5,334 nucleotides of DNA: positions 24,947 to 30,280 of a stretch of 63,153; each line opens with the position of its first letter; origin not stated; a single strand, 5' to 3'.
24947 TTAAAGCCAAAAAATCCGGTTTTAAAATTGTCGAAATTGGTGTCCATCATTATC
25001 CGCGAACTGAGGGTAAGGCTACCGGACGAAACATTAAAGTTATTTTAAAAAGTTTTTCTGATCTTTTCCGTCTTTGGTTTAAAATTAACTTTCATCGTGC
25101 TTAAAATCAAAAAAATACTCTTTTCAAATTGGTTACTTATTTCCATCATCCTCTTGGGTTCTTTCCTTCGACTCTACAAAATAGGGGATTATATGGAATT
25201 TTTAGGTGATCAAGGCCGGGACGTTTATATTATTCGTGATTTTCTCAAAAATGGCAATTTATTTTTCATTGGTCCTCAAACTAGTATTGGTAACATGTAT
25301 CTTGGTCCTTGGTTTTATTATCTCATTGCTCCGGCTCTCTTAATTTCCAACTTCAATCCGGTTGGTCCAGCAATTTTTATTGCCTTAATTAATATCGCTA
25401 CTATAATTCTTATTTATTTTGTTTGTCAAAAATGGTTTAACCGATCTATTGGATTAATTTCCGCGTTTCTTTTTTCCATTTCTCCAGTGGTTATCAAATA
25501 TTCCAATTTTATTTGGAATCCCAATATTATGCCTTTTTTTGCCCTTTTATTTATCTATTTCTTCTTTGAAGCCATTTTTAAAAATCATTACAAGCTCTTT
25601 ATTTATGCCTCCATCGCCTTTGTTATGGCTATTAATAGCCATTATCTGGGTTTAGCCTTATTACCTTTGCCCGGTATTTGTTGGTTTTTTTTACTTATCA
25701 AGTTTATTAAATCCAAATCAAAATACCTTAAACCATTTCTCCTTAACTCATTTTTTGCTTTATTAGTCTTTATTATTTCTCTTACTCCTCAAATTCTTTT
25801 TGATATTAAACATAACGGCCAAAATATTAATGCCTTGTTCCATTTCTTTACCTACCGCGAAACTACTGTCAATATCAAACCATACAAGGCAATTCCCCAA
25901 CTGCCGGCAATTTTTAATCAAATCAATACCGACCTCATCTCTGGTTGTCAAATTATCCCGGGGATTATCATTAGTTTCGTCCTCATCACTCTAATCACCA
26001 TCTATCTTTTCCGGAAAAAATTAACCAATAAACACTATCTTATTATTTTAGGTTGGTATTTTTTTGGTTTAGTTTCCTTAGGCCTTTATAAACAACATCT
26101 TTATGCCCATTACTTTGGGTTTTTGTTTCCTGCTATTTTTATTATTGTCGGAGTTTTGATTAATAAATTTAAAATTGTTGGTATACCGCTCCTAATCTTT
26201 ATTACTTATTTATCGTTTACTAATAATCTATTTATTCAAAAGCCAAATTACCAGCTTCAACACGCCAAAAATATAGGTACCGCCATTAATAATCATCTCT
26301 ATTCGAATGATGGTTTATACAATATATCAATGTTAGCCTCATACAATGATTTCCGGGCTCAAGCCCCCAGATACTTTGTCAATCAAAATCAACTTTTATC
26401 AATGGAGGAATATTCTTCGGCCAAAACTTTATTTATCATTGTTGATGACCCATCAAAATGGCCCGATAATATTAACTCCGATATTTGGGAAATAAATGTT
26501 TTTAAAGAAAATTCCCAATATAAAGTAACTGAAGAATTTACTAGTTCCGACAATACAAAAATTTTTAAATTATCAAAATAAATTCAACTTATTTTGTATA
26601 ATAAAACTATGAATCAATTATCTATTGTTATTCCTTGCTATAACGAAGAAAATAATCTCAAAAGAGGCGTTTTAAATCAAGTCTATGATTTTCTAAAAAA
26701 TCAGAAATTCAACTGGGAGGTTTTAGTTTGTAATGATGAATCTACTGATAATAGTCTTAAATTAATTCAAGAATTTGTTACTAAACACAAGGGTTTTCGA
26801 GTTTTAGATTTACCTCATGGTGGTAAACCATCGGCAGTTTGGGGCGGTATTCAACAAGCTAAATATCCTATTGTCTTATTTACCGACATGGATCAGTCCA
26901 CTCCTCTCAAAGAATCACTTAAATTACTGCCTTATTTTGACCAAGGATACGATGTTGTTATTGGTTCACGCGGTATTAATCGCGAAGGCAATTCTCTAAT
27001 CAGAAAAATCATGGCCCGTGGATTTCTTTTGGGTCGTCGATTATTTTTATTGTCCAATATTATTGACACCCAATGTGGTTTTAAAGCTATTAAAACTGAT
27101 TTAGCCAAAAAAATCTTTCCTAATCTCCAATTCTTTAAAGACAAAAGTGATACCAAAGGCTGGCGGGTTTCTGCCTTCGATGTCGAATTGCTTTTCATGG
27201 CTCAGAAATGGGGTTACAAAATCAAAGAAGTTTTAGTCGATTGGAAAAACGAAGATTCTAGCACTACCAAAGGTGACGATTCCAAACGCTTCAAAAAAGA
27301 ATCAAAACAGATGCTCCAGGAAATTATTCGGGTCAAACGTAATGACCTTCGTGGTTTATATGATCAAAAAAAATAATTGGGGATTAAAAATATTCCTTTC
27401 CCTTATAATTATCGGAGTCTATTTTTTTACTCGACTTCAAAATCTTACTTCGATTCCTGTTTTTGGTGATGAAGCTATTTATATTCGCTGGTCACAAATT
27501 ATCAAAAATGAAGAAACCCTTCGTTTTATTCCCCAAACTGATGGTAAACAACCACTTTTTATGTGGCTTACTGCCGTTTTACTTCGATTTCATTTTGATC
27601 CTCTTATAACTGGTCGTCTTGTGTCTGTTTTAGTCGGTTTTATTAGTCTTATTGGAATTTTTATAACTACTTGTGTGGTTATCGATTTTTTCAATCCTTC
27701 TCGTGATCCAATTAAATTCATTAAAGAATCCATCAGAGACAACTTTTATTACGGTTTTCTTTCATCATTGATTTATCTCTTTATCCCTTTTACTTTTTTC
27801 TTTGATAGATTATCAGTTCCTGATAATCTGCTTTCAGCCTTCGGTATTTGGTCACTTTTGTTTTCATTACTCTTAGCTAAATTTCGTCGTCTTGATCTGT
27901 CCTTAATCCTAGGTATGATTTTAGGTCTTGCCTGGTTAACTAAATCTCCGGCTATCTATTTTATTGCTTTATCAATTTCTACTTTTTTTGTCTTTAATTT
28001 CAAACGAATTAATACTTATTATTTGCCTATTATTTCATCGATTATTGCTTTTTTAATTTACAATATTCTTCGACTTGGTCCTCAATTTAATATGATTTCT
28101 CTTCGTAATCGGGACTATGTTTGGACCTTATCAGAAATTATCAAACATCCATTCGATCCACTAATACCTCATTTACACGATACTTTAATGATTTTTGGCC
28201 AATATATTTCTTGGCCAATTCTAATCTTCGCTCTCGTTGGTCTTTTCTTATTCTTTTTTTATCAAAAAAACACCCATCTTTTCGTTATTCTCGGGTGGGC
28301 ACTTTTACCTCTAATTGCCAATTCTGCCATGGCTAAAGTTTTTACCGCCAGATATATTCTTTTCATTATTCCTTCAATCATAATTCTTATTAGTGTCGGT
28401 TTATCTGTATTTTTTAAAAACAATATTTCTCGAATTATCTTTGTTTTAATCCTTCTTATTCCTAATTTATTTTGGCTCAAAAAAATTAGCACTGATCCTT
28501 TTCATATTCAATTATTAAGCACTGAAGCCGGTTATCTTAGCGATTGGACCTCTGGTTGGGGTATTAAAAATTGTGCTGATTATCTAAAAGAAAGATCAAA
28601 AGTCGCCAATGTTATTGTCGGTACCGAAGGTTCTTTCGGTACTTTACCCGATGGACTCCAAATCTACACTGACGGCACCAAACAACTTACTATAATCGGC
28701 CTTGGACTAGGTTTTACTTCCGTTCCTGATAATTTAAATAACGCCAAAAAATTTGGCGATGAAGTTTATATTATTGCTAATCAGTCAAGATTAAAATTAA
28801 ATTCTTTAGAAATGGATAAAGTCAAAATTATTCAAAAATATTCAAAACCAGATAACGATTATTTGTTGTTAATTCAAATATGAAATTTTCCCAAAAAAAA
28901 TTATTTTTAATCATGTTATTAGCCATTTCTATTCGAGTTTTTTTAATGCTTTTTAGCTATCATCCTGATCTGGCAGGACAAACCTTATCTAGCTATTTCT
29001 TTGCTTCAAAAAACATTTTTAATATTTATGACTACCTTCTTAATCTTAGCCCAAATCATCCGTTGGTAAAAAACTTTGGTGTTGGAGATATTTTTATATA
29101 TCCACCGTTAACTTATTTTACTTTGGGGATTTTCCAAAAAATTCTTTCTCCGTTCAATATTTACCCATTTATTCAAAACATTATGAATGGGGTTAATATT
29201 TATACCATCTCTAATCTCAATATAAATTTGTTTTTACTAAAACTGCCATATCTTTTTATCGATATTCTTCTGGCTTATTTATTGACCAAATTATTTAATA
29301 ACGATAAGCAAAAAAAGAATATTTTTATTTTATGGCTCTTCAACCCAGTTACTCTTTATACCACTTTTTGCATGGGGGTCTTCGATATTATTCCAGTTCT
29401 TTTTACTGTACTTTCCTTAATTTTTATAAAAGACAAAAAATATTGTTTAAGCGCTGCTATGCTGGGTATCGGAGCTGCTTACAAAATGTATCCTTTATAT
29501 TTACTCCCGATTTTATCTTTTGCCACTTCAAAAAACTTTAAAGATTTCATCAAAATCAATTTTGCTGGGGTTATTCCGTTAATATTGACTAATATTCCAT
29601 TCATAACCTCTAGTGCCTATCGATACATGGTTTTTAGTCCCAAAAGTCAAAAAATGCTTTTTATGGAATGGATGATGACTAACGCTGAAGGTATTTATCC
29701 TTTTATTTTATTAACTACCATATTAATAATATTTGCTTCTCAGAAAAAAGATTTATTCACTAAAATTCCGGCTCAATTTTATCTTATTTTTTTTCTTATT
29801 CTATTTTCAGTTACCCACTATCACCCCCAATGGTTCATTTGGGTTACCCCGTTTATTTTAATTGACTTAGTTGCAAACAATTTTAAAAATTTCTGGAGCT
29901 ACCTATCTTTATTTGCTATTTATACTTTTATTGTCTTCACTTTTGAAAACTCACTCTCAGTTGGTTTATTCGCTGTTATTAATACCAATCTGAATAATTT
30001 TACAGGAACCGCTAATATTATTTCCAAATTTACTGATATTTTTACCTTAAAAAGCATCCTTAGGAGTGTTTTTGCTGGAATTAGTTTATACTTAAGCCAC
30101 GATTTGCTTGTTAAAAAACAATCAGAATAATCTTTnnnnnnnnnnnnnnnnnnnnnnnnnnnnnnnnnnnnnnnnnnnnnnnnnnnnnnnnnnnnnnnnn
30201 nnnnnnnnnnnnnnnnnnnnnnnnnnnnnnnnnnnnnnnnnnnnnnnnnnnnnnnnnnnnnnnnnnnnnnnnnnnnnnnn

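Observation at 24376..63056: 39-kb, 32-gene envelope-glycosylation supercluster dominated by GT-C-like membrane glycosyltransferases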

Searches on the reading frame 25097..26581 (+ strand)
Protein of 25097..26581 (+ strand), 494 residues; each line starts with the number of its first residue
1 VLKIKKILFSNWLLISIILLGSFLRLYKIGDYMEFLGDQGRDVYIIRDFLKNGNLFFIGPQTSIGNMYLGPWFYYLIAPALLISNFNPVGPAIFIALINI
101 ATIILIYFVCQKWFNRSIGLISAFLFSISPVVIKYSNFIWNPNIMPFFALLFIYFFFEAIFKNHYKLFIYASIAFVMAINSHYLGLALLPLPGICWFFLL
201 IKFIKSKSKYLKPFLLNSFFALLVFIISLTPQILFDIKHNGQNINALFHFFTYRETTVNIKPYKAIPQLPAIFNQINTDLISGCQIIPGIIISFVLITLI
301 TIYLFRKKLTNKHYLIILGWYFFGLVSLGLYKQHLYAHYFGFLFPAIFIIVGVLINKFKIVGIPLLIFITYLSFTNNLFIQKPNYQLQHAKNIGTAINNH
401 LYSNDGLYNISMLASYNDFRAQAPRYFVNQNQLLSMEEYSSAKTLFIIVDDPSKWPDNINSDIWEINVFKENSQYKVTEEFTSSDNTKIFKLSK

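Call 4: search_protein_families(library=pfam, proteins=[window:25097-26581:+], max_evalue=0.01)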
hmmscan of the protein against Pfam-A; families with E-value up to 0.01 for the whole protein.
window:25097-26581:+ (494 aa): 1 family
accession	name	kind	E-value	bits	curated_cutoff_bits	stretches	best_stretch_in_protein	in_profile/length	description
PF13231.12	PMT_2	-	3.4e-10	40.8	26.1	1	71-226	4-155/160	Dolichyl-phosphate-mannose-protein mannosyltransferase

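Call 74: search_protein_families(library=ncbifam, proteins=[window:25097-26581:+], max_evalue=0.01)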
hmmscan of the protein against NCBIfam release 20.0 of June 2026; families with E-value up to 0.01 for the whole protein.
window:25097-26581:+ (494 aa): 2 families
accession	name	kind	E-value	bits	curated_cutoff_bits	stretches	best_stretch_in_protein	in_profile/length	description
TIGR03663.1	TIGR03663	subfamily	5.6e-09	35.5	126.25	1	14-204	4-186/435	flippase activity-associated protein Agl23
TIGR04154.1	archaeo_STT3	subfamily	0.0077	14.6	450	1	70-131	70-138/831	oligosaccharyl transferase, archaeosortase A system-associated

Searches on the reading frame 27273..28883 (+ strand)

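Call 4: search_protein_families(library=pfam, proteins=[window:27273-28883:+], max_evalue=0.01)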
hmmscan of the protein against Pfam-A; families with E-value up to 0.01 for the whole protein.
window:27273-28883:+ (536 aa): 1 family
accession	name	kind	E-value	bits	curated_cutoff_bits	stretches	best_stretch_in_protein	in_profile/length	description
PF13231.12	PMT_2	-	1.1e-06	29.4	26.1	1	161-262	52-153/160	Dolichyl-phosphate-mannose-protein mannosyltransferase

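Call 74: search_protein_families(library=ncbifam, proteins=[window:27273-28883:+], max_evalue=0.01)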
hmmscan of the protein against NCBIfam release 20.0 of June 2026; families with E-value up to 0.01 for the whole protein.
window:27273-28883:+ (536 aa): 0 families

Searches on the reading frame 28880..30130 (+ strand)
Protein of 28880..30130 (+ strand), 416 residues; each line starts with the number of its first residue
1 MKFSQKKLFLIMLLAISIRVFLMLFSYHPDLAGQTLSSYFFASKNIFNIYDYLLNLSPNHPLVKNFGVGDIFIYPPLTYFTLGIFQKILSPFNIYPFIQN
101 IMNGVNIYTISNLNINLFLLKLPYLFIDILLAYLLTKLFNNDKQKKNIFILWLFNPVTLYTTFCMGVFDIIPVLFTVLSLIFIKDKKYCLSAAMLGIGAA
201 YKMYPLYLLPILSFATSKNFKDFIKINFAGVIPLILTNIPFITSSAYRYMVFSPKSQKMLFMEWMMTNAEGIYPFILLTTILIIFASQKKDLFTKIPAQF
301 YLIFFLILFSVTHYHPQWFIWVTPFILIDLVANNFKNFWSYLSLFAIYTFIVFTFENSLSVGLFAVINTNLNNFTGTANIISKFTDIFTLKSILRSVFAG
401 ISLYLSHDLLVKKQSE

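Call 4: search_protein_families(library=pfam, proteins=[window:28880-30130:+], max_evalue=0.01)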
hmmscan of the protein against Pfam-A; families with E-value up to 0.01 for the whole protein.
window:28880-30130:+ (416 aa): 1 family
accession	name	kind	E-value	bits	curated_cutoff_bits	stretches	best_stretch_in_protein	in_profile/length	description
PF09594.16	GT87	-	9.5e-07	29.2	25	1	130-243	36-146/237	Glycosyltransferase family 87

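Call 74: search_protein_families(library=ncbifam, proteins=[window:28880-30130:+], max_evalue=0.01)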
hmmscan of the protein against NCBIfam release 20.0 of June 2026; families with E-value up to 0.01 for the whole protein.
window:28880-30130:+ (416 aa): 0 families
